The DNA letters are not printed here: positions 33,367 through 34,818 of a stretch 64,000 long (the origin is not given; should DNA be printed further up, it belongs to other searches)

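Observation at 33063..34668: Orphan radical SAM protein (Cx3Cx2C plus a C-terminal SPASM/twitch-like Cys cluster) flanked by a TM2 protein and a secreted S9 peptidase, with no obvious substrate gene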

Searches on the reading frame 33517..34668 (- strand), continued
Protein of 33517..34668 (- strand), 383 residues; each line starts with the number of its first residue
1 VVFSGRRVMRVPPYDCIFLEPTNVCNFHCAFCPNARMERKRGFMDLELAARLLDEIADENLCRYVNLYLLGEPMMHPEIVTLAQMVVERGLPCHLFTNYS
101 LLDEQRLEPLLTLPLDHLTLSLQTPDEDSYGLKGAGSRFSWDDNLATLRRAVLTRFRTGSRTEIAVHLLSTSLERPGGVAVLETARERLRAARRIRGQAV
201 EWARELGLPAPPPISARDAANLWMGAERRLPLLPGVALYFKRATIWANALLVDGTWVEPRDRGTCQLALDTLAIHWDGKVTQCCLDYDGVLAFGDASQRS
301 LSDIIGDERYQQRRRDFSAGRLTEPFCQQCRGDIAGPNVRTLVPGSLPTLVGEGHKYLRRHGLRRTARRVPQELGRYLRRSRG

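Call 13: find_encoding_contigs(protein=P0019, flank=10000, max_places=2)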
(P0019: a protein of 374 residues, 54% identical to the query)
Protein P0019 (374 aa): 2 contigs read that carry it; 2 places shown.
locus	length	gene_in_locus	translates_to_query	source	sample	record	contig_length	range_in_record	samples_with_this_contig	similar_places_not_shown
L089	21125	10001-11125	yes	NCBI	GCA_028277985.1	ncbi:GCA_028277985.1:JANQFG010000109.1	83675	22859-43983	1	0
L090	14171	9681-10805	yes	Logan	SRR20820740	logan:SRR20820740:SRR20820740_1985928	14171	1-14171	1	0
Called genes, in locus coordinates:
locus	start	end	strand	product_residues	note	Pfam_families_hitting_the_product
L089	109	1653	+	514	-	PF02310:B12-binding, PF04055:Radical_SAM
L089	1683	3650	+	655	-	PF00884:Sulfatase, PF01663:Phosphodiest (faint), PF16347:SGSH_C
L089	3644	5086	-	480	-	PF01943:Polysacc_synt, PF13440:Polysacc_synt_3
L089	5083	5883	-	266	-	PF13489:Methyltransf_23 (weak), PF08003:Methyltransf_9 (weak), PF13847:Methyltransf_31, PF08241:Methyltransf_11, PF08242:Methyltransf_12 (weak), PF13649:Methyltransf_25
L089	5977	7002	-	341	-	PF03279:Lip_A_acyltrans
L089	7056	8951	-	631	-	PF04932:Wzy_C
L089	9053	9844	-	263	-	PF13489:Methyltransf_23, PF13847:Methyltransf_31, PF08241:Methyltransf_11, PF08242:Methyltransf_12, PF13649:Methyltransf_25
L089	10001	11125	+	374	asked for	PF04055:Radical_SAM, PF13186:SPASM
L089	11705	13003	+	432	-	PF00890:FAD_binding_2 (weak), PF01266:DAO (faint), PF01494:FAD_binding_3, PF12831:FAD_oxidored (weak), PF13450:NAD_binding_8 (weak), PF22578:GGR_cat (faint)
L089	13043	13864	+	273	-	PF00106:adh_short, PF08659:KR (weak), PF13561:adh_short_C2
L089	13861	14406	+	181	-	-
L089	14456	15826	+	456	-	PF00501:AMP-binding, PF14535:AMP-binding_C_2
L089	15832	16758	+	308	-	PF01515:PTA_PTB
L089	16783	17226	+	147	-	PF13291:ACT_4 (faint), PF19571:ACT_8, PF01842:ACT, PF22629:ACT_AHAS_ss (weak)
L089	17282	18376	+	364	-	PF00871:Acetate_kinase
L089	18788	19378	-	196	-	-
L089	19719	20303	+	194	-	PF00440:TetR_N, PF16925:TetR_C_13, PF21993:TetR_C_13_2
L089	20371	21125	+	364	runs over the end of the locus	PF12838:Fer4_7 (faint), PF14697:Fer4_21 (faint), PF12837:Fer4_6 (faint), PF13484:Fer4_16 (faint), PF00037:Fer4 (weak), PF13237:Fer4_10, PF25160:LdpA_Fe-S-bd (weak), PF00037:Fer4 (weak)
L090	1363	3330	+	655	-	PF00884:Sulfatase, PF01663:Phosphodiest (faint), PF16347:SGSH_C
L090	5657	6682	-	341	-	PF03279:Lip_A_acyltrans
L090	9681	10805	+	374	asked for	PF04055:Radical_SAM, PF13186:SPASM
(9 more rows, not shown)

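Call 20: find_related_loci(query=A2, collection=metagenome_contigs, flank=10000)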
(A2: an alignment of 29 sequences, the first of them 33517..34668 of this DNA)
Query A2 (383 aa) in metagenome_contigs; peptide patterns used: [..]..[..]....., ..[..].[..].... (x = any residue, [..] = any of these).
101 stretches matched a pattern; 6 encode a relative of the query (tblastn E <= 1e-3); 6 distinct loci.
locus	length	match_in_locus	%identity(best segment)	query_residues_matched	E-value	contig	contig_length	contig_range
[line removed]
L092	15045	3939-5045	55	10-378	2e-131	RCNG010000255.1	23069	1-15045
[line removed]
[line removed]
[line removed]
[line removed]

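Call 21: search_solved_structures(query=A2, max_evalue=0.01, show_alignments=2)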
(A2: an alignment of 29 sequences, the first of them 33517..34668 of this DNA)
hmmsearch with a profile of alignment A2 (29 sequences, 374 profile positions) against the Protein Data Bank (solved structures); distinct sequences matched with E-value up to 0.01: 9.
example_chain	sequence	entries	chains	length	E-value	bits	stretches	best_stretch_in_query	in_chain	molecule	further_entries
4m7t_A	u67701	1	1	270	1.2e-16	63.6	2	6-124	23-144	BtrN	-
4m7s_A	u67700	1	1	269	1.4e-16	63.5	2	6-124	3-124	BtrN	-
6c8v_A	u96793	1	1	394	1.3e-08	37.2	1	12-129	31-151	Coenzyme PQQ synthesis protein E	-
7vob_C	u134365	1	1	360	1.9e-05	26.8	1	11-126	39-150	Cytosylglucuronate decarboxylase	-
7voc_C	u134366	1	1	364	2e-05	26.8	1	11-126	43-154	Cytosylglucuronate decarboxylase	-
8wm2_A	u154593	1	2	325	0.00024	23.2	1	14-122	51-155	Fe-S radical SAM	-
7wzv_A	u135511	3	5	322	0.00087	21.4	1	9-99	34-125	4Fe-4S cluster-binding domain-containing protein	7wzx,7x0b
8hzv_A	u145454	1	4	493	0.0058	18.6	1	15-158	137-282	Radical S-Adenosyl-L-methionine Enzyme DesII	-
8hzy_A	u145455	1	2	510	0.0062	18.5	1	15-158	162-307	DesII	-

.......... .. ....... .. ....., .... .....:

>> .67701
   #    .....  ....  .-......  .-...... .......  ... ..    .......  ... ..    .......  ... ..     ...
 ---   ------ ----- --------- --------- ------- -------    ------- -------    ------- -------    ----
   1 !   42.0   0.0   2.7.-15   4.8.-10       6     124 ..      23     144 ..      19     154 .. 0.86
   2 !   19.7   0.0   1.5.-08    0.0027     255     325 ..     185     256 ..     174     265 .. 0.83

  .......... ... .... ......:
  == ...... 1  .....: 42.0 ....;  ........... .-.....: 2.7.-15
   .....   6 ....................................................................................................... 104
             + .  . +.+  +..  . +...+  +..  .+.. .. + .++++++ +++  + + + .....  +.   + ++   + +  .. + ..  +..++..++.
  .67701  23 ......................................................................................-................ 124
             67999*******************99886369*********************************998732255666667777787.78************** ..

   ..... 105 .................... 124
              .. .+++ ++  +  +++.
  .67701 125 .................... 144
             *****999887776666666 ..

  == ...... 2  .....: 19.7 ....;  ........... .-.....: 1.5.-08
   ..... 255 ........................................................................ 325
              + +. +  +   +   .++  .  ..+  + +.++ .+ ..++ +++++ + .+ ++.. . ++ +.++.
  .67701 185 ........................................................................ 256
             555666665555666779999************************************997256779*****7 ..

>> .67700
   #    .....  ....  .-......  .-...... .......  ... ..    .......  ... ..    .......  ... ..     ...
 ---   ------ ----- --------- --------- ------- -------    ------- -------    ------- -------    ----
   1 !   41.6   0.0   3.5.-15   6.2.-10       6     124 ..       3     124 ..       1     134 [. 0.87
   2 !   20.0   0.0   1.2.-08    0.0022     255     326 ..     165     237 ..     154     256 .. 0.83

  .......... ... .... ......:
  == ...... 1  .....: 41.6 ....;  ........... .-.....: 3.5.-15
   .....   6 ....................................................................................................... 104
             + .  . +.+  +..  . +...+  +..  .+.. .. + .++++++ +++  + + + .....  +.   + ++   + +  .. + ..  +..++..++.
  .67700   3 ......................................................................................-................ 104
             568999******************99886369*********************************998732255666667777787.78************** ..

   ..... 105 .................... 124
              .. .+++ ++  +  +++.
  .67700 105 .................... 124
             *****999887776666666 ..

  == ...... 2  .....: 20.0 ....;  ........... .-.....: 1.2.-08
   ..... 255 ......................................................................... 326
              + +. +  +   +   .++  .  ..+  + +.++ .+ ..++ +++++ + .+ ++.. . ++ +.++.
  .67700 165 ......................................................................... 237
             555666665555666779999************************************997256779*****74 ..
